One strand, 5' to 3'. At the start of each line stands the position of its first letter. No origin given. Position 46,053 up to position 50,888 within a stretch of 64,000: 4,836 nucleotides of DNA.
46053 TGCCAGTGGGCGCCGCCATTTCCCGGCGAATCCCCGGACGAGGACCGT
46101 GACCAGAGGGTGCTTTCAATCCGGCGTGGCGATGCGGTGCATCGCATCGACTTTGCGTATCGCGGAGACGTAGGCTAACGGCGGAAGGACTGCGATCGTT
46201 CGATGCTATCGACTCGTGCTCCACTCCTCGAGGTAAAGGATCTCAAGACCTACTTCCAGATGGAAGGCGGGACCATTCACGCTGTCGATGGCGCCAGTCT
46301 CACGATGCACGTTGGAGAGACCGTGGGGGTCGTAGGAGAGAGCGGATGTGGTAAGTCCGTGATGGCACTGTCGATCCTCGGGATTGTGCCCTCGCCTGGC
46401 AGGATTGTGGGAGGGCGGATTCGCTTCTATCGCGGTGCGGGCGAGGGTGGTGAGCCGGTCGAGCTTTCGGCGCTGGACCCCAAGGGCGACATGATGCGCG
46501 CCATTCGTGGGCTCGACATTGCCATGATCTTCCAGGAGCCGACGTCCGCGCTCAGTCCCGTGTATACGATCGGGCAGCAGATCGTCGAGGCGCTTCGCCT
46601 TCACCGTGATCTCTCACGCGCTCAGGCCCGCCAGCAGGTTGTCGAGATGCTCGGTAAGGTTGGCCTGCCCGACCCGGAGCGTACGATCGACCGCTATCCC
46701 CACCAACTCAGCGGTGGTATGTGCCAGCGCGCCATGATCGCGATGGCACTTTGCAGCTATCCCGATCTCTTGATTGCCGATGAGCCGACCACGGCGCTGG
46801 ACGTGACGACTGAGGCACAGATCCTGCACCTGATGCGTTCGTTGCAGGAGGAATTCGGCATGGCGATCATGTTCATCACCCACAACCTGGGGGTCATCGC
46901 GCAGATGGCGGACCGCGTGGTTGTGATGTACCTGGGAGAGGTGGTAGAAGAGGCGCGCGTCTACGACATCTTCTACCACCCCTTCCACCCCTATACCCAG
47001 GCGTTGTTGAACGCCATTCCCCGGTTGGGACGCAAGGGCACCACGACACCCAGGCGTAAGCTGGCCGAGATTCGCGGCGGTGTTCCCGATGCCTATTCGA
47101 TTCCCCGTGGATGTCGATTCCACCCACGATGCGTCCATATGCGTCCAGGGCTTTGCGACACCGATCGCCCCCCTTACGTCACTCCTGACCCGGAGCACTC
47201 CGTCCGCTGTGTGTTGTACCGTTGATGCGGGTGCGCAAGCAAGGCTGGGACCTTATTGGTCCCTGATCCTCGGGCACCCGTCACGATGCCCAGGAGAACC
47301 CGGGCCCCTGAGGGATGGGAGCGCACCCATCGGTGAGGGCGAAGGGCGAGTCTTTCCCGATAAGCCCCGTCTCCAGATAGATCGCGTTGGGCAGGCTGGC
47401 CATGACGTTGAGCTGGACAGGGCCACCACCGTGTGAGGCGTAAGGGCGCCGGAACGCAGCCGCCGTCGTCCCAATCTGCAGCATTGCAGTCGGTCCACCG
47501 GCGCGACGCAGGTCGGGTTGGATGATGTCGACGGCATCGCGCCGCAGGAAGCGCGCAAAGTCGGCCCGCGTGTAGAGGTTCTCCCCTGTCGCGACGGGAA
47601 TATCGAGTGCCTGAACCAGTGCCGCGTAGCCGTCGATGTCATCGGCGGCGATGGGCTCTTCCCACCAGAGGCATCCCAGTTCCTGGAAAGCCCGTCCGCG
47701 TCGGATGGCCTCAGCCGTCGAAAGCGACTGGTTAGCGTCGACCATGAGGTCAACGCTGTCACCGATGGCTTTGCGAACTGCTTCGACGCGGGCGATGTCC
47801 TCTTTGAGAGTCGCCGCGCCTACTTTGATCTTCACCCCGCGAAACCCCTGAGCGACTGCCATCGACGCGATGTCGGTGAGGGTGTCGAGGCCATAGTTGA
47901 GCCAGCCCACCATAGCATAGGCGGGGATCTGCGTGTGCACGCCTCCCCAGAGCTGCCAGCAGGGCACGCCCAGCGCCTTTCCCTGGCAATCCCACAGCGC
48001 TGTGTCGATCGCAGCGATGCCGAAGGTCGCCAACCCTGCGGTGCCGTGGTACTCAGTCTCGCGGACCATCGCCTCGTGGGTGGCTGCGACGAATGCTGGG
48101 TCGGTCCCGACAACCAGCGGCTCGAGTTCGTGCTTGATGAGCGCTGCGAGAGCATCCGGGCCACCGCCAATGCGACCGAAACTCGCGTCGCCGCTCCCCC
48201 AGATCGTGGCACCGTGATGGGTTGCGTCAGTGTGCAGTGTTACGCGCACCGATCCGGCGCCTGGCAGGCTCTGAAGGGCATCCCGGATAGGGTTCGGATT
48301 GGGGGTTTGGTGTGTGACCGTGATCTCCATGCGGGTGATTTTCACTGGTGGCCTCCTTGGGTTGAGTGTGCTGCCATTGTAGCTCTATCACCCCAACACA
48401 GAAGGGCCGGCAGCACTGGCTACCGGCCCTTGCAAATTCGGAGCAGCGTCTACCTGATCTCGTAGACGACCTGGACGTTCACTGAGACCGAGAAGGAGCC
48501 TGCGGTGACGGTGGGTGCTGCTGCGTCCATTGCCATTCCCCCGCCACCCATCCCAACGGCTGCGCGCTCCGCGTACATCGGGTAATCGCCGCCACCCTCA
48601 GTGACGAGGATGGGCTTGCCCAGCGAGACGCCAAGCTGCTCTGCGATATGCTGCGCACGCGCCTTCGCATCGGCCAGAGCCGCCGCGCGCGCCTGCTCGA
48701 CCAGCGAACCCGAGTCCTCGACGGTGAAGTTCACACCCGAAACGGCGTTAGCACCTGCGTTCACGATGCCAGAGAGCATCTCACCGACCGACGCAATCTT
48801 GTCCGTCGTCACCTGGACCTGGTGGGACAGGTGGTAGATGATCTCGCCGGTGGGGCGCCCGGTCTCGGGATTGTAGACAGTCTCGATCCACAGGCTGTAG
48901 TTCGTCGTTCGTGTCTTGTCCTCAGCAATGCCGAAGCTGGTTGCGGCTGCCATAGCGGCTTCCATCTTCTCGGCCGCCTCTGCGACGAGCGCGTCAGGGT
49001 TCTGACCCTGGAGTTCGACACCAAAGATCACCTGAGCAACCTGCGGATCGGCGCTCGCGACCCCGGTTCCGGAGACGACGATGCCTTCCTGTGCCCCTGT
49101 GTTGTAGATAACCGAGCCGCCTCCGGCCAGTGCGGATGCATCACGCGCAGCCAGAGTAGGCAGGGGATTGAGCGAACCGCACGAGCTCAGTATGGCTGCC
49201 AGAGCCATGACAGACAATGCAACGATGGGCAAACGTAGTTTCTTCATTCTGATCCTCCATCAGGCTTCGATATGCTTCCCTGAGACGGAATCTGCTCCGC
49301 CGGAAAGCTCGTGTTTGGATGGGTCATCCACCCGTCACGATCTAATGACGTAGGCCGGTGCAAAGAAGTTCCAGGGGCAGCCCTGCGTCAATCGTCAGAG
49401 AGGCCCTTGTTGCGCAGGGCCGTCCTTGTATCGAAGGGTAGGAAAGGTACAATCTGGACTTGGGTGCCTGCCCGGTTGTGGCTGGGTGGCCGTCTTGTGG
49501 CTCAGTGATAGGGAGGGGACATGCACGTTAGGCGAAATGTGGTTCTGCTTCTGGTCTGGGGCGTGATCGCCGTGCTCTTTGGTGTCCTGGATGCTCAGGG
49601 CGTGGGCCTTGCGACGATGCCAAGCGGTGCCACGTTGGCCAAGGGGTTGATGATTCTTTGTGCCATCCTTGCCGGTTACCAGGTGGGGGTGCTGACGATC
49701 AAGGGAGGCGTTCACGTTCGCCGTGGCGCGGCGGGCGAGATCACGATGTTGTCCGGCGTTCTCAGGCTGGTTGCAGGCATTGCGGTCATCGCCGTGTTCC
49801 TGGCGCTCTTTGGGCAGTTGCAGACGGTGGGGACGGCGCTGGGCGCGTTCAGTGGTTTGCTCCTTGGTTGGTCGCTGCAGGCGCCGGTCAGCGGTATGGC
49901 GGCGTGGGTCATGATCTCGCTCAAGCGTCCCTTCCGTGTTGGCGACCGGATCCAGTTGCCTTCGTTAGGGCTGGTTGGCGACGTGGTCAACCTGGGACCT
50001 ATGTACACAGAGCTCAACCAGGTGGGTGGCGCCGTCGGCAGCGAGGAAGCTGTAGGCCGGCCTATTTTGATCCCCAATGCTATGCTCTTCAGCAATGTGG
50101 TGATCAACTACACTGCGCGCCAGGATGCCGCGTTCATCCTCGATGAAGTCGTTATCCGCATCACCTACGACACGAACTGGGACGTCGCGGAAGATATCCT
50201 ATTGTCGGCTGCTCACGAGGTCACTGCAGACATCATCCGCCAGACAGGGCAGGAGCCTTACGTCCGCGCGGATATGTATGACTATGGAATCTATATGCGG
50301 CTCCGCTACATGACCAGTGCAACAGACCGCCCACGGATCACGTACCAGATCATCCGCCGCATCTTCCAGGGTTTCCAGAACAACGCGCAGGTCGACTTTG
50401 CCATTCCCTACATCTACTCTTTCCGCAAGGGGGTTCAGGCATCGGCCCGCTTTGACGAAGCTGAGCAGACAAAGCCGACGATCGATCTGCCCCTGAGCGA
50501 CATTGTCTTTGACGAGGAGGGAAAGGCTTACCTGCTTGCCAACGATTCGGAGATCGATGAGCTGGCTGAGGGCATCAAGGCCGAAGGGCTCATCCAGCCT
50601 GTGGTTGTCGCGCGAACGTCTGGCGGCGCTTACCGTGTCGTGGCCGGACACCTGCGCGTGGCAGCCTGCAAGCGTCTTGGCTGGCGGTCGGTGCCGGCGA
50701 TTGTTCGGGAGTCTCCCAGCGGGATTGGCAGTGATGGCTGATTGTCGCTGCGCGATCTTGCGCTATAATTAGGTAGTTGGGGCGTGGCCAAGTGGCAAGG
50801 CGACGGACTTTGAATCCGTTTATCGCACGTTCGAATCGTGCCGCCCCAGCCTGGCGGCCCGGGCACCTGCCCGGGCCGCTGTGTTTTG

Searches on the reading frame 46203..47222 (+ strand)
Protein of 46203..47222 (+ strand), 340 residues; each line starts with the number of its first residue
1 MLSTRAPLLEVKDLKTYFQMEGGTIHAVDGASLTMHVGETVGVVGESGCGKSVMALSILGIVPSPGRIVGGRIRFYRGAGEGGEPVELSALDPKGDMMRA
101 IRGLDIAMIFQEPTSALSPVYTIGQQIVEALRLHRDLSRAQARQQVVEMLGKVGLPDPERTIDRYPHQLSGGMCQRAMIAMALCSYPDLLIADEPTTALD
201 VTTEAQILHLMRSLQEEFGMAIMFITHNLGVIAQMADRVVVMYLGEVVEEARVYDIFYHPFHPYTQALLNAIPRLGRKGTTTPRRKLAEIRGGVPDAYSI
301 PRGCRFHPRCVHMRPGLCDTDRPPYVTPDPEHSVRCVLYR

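Call 14: search_protein_families(library=pfam, proteins=[window:46203-47222:+], max_evalue=0.001)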
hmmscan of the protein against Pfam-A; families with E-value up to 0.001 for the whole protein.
window:46203-47222:+ (340 aa): 3 families
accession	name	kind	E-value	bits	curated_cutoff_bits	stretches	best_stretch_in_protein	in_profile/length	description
PF00005.33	ABC_tran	-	3.9e-24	86.3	25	1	29-197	2-137/137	ABC transporter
PF08352.17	oligo_HPY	-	2.1e-16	60.5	27.1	1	248-315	1-63/65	Oligopeptide/dipeptide transporter, C-terminal region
PF13304.12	AAA_21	-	0.00037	21.1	27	1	138-232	218-303/304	AAA domain, putative AbiEii toxin, Type IV TA system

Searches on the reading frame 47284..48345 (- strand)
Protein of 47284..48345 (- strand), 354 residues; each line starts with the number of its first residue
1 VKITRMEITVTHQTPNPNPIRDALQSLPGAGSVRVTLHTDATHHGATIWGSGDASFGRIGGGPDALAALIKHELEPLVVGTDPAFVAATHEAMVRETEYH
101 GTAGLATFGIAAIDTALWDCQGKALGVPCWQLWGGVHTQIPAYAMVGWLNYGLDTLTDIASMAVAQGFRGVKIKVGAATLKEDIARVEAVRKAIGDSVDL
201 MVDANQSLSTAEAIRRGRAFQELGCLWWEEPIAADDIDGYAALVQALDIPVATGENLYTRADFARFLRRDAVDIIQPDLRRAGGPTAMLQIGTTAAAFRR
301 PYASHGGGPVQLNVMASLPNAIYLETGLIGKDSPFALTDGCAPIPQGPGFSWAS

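Call 14: search_protein_families(library=pfam, proteins=[window:47284-48345:-], max_evalue=0.001)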
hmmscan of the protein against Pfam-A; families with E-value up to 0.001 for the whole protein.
window:47284-48345:- (354 aa): 2 families
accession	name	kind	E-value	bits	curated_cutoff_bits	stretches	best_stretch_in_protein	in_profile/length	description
PF13378.12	MR_MLE_C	-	6.9e-58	196.4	29.4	1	160-351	7-212/219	Enolase C-terminal domain-like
PF02746.21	MR_MLE_N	-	3.6e-13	50.2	22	1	7-134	3-117/117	Mandelate racemase / muconate lactonizing enzyme, N-terminal domain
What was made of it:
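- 47281..48345 (-): Enolase-superfamily acid-sugar-dehydratase-like protein at the end of the cluster. MR_MLE_C at 6.9e-58 (call 14).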

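Call 89: search_protein_families(library=ncbifam, proteins=[window:47284-48345:-], max_evalue=0.00001)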
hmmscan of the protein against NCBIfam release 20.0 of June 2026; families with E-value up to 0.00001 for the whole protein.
window:47284-48345:- (354 aa): 15 families
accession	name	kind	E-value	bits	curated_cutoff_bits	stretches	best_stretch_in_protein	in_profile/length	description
NF047820.1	TalGalacDh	equivalog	3.8e-57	193.9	500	1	55-325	55-324/371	L-talarate/galactarate dehydratase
NF040866.1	AraD_Arch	equivalog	3.6e-52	177.6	650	1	61-329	55-324/372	arabinonate dehydratase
NF010624.0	PRK14017.1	equivalog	3e-41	141.8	311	1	65-313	40-294/382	galactonate dehydratase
NF040790.2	glucon_galact_dh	equivalog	1e-35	123.4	750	1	77-318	61-313/390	bifunctional D-gluconate/D-galactonate dehydratase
TIGR02534.1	mucon_cyclo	subfamily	4.8e-31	108.1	334.95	1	57-297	51-287/368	muconate/chloromuconate family cycloisomerase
NF043051.1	ManoateDhtManD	equivalog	2.1e-29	102.5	550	2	33-181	18-156/403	D-mannonate dehydratase ManD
NF011968.0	PRK15440.1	equivalog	4.7e-29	101.5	393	1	64-311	80-325/395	L-rhamnonate dehydratase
NF011654.0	PRK15072.1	subfamily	1.9e-27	96.2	430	2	187-311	196-320/404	D-galactonate dehydratase family protein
NF041118.1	A_G_epim_Thtga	equivalog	3.8e-23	82.2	500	1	31-288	30-274/341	L-Ala-D/L-Glu epimerase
NF043002.1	HProlDhtase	equivalog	2.9e-16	59.3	500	1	72-287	70-274/366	cis-3-hydroxy-L-proline dehydratase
NF042940.1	racemase_DgcA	equivalog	2e-15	56.8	400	1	112-297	87-261/323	N-acetyl-D-Glu racemase DgcA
NF002782.0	PRK02901.1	equivalog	2.2e-13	49.9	288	1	162-327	97-251/328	o-succinylbenzoate synthase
TIGR01927.1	menC_gam_Gplu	equivalog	1.2e-12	47.7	130.55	1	157-279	114-239/307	o-succinylbenzoate synthase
TIGR01928.1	menC_lowGC_arch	equivalog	1.6e-11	43.8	200.65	1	110-292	92-268/325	o-succinylbenzoate synthase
NF011708.0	PRK15129.1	equivalog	4.1e-11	42.5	343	1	111-296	89-265/321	L-Ala-D/L-Glu epimerase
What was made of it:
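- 47281..48345 (-): Best NCBIfam matches are talarate/galactarate, arabinonate and galactonate dehydratases, all below their cut-offs (call 89).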

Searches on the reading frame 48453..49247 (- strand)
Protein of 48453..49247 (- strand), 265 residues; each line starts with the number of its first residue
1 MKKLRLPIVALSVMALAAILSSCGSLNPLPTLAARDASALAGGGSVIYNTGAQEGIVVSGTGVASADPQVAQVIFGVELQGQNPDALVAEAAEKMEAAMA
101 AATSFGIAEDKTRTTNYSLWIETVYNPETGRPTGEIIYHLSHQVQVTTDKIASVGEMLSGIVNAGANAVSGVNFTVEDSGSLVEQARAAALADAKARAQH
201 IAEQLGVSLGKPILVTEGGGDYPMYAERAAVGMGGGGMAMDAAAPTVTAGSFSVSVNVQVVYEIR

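Call 14: search_protein_families(library=pfam, proteins=[window:48453-49247:-], max_evalue=0.001)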
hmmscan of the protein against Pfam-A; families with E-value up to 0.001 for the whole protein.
window:48453-49247:- (265 aa): 1 family
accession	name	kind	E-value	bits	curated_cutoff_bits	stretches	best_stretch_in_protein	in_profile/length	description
PF04402.19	SIMPL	-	3.1e-45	155.4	25.2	1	56-262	1-205/205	Protein of unknown function (DUF541)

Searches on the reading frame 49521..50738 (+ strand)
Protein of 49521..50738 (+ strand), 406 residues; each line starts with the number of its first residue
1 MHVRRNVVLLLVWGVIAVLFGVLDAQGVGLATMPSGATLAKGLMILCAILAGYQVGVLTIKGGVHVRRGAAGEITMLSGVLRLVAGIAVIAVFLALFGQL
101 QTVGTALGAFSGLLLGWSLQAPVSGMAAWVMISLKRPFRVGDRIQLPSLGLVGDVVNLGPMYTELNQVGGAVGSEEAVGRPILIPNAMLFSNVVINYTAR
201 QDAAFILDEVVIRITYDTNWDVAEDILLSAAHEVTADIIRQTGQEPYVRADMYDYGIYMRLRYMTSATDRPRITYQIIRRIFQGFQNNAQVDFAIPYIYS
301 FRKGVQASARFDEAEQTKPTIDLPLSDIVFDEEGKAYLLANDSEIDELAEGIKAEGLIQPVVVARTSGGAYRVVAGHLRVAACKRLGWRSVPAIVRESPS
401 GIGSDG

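Call 14: search_protein_families(library=pfam, proteins=[window:49521-50738:+], max_evalue=0.001)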
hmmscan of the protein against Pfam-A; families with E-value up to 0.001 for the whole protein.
window:49521-50738:+ (406 aa): 2 families
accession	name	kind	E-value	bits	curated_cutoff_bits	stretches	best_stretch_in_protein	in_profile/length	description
PF02195.25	ParB_N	-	2.1e-13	50.5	26.3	1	342-397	24-79/95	ParB N-terminal domain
PF00924.24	MS_channel_2nd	-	3.3e-09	37.2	20.2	1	123-198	3-67/68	Mechanosensitive ion channel, beta-domain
